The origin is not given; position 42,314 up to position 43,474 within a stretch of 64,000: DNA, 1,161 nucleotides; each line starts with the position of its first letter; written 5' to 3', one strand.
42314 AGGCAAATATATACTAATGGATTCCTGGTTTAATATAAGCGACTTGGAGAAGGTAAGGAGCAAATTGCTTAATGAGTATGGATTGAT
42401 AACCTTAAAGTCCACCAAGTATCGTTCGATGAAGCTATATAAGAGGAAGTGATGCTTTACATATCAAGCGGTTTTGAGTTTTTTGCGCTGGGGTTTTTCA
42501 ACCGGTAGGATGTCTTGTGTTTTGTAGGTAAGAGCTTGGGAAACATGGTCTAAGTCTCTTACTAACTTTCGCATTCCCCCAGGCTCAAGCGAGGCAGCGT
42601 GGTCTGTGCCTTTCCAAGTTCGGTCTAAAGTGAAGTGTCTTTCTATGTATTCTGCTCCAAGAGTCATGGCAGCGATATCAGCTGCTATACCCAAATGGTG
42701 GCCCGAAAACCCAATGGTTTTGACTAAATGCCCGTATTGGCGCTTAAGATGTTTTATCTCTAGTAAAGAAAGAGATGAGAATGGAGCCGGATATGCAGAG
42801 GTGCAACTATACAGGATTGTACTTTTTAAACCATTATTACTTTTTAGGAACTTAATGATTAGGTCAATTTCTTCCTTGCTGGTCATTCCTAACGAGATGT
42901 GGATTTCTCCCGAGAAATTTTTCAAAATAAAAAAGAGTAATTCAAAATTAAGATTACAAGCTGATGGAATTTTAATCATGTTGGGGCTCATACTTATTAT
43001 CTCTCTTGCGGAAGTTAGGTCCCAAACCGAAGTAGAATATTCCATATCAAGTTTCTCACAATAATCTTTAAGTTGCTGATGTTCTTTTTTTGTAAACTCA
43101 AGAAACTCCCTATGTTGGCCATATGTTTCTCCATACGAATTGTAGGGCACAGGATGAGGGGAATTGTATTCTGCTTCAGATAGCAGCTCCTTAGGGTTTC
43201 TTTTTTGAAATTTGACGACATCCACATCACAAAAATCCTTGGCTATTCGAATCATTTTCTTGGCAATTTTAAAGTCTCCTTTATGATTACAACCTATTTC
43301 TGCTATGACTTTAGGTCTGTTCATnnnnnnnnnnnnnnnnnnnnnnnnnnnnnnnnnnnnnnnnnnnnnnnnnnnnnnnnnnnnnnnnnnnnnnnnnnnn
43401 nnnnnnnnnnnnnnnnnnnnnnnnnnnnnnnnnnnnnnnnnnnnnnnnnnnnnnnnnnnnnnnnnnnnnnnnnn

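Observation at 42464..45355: Nonulosonic-acid module with SAF-less NeuB and NeuA fused to a KdsC-like phosphatase: possible 9-phosphate (KDN/Neu5Ac-9-P-type) route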

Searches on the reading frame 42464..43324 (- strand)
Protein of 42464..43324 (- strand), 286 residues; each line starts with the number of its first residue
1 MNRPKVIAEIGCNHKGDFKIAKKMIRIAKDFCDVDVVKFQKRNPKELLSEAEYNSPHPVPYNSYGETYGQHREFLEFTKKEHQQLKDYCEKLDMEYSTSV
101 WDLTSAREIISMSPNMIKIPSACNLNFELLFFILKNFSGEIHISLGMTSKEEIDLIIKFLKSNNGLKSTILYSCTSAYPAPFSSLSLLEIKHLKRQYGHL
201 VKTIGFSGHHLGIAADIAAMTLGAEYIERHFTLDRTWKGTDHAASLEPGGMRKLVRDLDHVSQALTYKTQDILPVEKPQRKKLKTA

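Call 3: search_protein_families(library=pfam, proteins=[window:42464-43324:-], max_evalue=0.01)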
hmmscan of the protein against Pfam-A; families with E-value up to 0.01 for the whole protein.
window:42464-43324:- (286 aa): 1 family
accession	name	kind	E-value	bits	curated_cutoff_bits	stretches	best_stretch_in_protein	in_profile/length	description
PF03102.20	NeuB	-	2.9e-66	223.8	22.1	1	24-268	1-239/241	NeuB family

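Call 4: search_protein_families(library=ncbifam, proteins=[window:42464-43324:-], max_evalue=0.01)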
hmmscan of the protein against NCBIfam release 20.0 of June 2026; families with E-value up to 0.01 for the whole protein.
window:42464-43324:- (286 aa): 2 families
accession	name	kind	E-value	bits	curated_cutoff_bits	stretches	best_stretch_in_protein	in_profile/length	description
TIGR03569.1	NeuB_NnaB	equivalog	7.3e-57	192.9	399.65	1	6-280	3-273/329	N-acetylneuraminate synthase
TIGR03586.1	PseI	equivalog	1.7e-38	132.7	340.25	1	4-281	2-273/327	pseudaminic acid synthase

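Call 10: search_solved_structures(query=window:42464-43324:-, max_evalue=0.001, show_alignments=3)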
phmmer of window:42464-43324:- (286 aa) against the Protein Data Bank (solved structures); distinct sequences matched with E-value up to 0.001: 8.
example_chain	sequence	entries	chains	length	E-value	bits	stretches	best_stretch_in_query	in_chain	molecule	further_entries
6ncs_A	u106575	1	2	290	1.1e-23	87.4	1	5-267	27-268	N-acetylneuraminic acid (Sialic acid) synthetase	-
2wqp_A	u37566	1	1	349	2.4e-20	76.4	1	3-280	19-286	POLYSIALIC ACID CAPSULE BIOSYNTHESIS PROTEIN SIAC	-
1xuu_A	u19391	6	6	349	6.1e-20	75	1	3-280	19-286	polysialic acid capsule biosynthesis protein SiaC | N-acetylneuraminate synthase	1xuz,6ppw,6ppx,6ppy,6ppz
4ipi_A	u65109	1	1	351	6.2e-20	75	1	3-280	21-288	Polysialic acid capsule biosynthesis protein SiaC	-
4ipj_A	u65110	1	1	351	6.2e-20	75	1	3-280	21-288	Polysialic acid capsule biosynthesis protein SiaC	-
8h2c_A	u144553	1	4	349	1.1e-16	64.3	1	6-261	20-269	Pseudaminic acid synthase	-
1vli_A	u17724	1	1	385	1.6e-15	60.5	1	6-259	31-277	Spore coat polysaccharide biosynthesis protein spsE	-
3g8r_A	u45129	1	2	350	6.9e-08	35.5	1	2-242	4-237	Probable spore coat polysaccharide biosynthesis protein E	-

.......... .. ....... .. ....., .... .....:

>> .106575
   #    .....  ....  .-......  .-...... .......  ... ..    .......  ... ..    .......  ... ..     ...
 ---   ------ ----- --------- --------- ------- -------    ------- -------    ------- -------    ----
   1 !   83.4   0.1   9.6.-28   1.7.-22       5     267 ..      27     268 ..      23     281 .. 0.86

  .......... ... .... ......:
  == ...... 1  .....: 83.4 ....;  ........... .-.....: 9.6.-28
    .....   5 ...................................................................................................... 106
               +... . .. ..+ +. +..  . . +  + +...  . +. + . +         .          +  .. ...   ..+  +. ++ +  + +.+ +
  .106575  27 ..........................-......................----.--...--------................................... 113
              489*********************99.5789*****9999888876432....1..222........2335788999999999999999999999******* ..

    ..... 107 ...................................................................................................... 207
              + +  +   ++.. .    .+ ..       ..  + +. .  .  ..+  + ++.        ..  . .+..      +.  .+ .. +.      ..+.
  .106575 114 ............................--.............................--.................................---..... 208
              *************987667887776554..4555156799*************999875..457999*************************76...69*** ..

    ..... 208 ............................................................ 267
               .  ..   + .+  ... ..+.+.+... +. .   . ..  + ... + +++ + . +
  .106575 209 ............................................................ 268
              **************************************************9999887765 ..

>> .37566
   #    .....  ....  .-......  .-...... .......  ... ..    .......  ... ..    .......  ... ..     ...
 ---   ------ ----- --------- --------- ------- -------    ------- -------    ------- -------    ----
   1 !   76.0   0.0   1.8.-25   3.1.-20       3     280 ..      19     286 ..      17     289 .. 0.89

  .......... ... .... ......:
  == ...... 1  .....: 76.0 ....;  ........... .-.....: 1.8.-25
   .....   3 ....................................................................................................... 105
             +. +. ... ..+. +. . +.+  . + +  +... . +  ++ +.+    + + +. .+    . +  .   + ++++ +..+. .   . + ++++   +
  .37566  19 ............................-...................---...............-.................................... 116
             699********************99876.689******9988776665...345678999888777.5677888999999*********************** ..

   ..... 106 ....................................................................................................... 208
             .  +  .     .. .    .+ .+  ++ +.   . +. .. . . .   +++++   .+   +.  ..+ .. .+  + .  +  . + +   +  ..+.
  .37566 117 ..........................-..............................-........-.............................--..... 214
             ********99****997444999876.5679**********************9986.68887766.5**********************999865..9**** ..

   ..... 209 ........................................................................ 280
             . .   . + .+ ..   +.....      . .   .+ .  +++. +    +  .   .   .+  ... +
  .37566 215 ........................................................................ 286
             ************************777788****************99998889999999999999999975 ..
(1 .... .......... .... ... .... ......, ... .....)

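Call 11: find_homologous_proteins(query=window:42464-43324:-, max_evalue=1e-10)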
Query window:42464-43324:- (286 aa): 8000 proteins with E <= 1e-10 among 8000 candidates; the best 120 are listed.
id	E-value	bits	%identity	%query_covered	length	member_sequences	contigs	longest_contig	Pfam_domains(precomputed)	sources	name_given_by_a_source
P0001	6.4e-191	651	100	100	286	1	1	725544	PF03102.21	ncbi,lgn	-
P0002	2.2e-128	446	67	99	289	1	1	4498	PF03102.21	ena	-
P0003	5.5e-128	444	65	99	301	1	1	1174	PF03102.21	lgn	-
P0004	1.7e-127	443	67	97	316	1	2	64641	PF03102.21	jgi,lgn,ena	-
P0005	1.9e-127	443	65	99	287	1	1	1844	PF03102.21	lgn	-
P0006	2.3e-127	442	68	99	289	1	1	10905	PF03102.21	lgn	-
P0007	2.4e-127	442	68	98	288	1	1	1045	PF03102.21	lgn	-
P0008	4.0e-127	441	67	99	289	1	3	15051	PF03102.21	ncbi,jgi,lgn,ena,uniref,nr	ncbi:MAG: N-acetylneuraminate synthase [Candidatus Buchananbacteria bacterium CG10_big_fil_rev_8_21_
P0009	2.7e-126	439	67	99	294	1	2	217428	PF03102.21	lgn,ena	-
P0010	3.0e-126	439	67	99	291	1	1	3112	PF03102.21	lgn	-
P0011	3.1e-126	439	66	99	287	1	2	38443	PF03102.21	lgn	-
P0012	3.6e-126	438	66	99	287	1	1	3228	PF03102.21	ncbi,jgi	jgi:sialic acid synthase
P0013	3.8e-126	438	66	99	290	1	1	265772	PF03102.21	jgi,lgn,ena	-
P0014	7.9e-126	437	66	99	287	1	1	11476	PF03102.21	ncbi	-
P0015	8.3e-126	437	64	99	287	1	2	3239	PF03102.21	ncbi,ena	-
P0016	1.0e-125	437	65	99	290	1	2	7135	PF03102.21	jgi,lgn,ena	-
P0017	1.4e-125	436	67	99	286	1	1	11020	PF03102.21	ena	-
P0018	1.4e-125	436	67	99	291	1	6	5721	PF03102.21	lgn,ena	-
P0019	2.4e-125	436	66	99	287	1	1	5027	PF03102.21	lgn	-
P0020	2.4e-125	436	65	99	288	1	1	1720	PF03102.21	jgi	jgi:N-acetylneuraminate synthase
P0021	2.4e-125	436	64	99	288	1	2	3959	PF03102.21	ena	-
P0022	2.7e-125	435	66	99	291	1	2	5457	PF03102.21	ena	-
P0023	3.5e-125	435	65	99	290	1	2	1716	PF03102.21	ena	-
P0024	4.9e-125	435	65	99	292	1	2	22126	PF03102.21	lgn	-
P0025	5.3e-125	434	66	99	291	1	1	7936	PF03102.21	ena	-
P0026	5.3e-125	434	65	99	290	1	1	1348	PF03102.21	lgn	-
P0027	6.5e-125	434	67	99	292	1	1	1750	PF03102.21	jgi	-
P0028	6.5e-125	434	65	99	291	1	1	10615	PF03102.21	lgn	-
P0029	6.5e-125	434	65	99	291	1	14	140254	PF03102.21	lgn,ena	-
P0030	6.5e-125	434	67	99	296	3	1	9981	PF03102.21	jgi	jgi:N-acetylneuraminate synthase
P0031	6.7e-125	434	65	99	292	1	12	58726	PF03102.21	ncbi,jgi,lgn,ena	-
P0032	7.1e-125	434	66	98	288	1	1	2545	PF03102.21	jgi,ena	-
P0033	7.2e-125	434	65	99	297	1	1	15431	PF03102.21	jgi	-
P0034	7.4e-125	434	65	99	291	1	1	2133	PF03102.21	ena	-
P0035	7.5e-125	434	66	99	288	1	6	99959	PF03102.21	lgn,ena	-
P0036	8.3e-125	434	67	99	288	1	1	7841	PF03102.21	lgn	-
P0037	8.5e-125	434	65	99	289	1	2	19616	PF03102.21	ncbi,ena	-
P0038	1.1e-124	433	66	99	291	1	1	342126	PF03102.21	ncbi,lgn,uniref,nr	ncbi:N-acetylneuraminate synthase family protein [Wenyingzhuangia aestuarii]|uniref:N-acetylneuramin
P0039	1.1e-124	433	65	98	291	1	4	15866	PF03102.21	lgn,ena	-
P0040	1.3e-124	433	66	99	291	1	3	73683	PF03102.21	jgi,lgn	-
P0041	1.3e-124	433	65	99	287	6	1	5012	PF03102.21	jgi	-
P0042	1.4e-124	433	65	99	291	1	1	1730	PF03102.21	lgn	-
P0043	1.4e-124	433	65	99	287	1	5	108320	PF03102.21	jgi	jgi:N-acetylneuraminate synthase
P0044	1.9e-124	433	66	99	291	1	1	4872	PF03102.21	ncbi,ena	-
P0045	2.0e-124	433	65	99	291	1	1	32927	PF03102.21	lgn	-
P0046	2.2e-124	432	66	98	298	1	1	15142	PF03102.21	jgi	-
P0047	2.4e-124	432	65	99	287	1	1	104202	PF03102.21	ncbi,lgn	-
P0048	2.4e-124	432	65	99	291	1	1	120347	PF03102.21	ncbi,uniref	ncbi:N-acetylneuraminate synthase family protein [Mesoflavibacter zeaxanthinifaciens]|uniref:N-acety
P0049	2.4e-124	432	65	99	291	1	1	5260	PF03102.21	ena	-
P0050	2.4e-124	432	66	99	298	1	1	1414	PF03102.21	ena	-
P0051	2.8e-124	432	65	99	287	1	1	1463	PF03102.21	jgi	jgi:N-acetylneuraminate synthase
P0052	3.0e-124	432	65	99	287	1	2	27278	PF03102.21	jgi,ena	-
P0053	3.2e-124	432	65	99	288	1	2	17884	PF03102.21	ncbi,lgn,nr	ncbi:MAG: N-acetylneuraminate synthase family protein [Bacteroidales bacterium]|nr:N-acetylneuramina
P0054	3.3e-124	432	65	99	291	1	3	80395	PF03102.21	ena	-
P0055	3.4e-124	432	65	98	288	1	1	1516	PF03102.21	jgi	-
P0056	3.4e-124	432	65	99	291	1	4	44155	PF03102.21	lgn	-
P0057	3.5e-124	432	66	98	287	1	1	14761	PF03102.21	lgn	-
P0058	3.6e-124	432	66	99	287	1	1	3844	PF03102.21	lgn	-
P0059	3.8e-124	432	65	99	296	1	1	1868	PF03102.21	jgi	jgi:sialic acid synthase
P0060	4.0e-124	432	65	99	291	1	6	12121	PF03102.21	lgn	-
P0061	4.2e-124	432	67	99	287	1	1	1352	PF03102.21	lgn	-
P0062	4.2e-124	432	64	99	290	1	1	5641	PF03102.21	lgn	-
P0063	4.4e-124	431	65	98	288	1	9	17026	PF03102.21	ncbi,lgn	-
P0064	4.4e-124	431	65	99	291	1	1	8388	PF03102.21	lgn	-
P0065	4.6e-124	431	65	99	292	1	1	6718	PF03102.21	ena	-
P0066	4.7e-124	431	65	99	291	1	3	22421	PF03102.21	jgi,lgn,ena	-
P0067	4.8e-124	431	66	99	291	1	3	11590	PF03102.21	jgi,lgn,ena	-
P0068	4.9e-124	431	65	99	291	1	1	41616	PF03102.21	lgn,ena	-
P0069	4.9e-124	431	65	99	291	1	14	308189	PF03102.21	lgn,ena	-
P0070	5.2e-124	431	67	99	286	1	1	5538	PF03102.21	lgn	-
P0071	5.3e-124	431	66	99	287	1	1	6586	PF03102.21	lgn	-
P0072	5.7e-124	431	65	98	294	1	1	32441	PF03102.21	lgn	-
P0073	5.7e-124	431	64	99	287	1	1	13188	PF03102.21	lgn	-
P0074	5.8e-124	431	65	99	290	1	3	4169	PF03102.21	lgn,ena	-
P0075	5.9e-124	431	65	98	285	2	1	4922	PF03102.21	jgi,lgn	-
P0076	6.6e-124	431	65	99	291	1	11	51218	PF03102.21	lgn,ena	-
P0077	7.4e-124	431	68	98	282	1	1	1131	PF03102.21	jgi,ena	jgi:N-acetylneuraminate synthase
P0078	7.6e-124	431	65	99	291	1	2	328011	PF03102.21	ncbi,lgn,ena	-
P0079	7.8e-124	431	64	99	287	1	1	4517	PF03102.21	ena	-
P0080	7.8e-124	431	64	99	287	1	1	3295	PF03102.21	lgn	-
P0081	7.9e-124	431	64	99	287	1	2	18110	PF03102.21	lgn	-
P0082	8.0e-124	431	65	99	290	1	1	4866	PF03102.21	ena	-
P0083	8.2e-124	431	65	98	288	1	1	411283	PF03102.21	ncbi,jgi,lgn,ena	-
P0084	8.2e-124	431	65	99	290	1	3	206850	PF03102.21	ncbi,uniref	ncbi:N-acetylneuraminate synthase family protein [Paenibacillus vulneris]|uniref:N-acetylneuraminate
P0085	8.2e-124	431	67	99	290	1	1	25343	PF03102.21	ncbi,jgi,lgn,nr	ncbi:MAG: N-acetylneuraminate synthase family protein [Flavobacteriaceae bacterium]|jgi:N-acetylneur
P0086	8.4e-124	431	65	98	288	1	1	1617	PF03102.21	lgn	-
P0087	8.7e-124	430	65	99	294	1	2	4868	PF03102.21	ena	-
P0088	8.7e-124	430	65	99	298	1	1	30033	PF03102.21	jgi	jgi:sialic acid synthase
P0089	9.0e-124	430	65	99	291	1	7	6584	PF03102.21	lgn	-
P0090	9.2e-124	430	65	99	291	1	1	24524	PF03102.21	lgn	-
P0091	1.1e-123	430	64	99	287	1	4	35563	PF03102.21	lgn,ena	-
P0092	1.1e-123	430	64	99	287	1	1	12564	PF03102.21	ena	-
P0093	1.1e-123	430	65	99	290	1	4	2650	PF03102.21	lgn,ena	-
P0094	1.1e-123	430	65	99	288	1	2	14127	PF03102.21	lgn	-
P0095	1.1e-123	430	66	99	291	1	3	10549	PF03102.21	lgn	-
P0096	1.1e-123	430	66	99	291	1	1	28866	PF03102.21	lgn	-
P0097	1.2e-123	430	67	98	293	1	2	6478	PF03102.21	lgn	-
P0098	1.2e-123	430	65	99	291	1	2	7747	PF03102.21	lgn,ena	-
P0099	1.2e-123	430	66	99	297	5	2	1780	PF03102.21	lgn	-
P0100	1.2e-123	430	65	99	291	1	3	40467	PF03102.21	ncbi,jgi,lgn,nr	ncbi:MAG TPA: N-acetylneuraminate synthase [Flavobacteriaceae bacterium]|nr:N-acetylneuraminate synt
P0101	1.3e-123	430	66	99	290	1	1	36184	PF03102.21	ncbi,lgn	-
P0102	1.3e-123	430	66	98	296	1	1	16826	PF03102.21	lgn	-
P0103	1.3e-123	430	67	99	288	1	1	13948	PF03102.21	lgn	-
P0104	1.3e-123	430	65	98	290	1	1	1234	PF03102.21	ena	-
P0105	1.3e-123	430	65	99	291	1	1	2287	PF03102.21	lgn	-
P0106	1.5e-123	430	64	99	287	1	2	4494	PF03102.21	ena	-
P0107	1.5e-123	430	65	99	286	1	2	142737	PF03102.21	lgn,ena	-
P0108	1.5e-123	430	66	99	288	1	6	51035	PF03102.21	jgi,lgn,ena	-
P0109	1.7e-123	430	64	99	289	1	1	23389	PF03102.21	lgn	-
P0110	1.7e-123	430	65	99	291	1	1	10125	PF03102.21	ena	-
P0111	1.7e-123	430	65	99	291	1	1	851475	PF03102.21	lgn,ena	-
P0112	1.8e-123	429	67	99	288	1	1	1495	PF03102.21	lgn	-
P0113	1.8e-123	429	65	99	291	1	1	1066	PF03102.21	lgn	-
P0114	1.8e-123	429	65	99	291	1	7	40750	PF03102.21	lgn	-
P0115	1.9e-123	429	64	98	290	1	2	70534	PF03102.21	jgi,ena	jgi:N-acetylneuraminic acid phosphate synthase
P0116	2.0e-123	429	65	99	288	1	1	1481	PF03102.21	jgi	jgi:N-acetylneuraminate synthase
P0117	2.0e-123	429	65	98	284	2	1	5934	PF03102.21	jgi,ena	jgi:N-acetylneuraminate synthase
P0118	2.1e-123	429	65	99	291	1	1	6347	PF03102.21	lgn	-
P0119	2.1e-123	429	64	99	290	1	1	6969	PF03102.21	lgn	-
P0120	2.1e-123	429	64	99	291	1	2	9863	PF03102.21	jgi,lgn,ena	-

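Call 12: find_encoding_contigs(protein=P0001, flank=3000, max_places=3)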
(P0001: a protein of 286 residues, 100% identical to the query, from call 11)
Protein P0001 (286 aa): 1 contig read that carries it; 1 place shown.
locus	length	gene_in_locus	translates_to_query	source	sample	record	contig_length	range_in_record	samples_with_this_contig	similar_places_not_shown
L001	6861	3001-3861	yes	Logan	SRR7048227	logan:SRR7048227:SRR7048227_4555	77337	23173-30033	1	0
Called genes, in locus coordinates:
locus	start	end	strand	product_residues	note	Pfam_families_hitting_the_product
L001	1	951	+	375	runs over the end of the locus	-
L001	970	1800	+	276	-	PF01973:MptE-like (weak)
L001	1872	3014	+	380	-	PF02348:CTP_transf_3, PF08282:Hydrolase_3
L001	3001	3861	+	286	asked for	PF03102:NeuB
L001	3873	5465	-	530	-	-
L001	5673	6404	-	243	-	PF13489:Methyltransf_23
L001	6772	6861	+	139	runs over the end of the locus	-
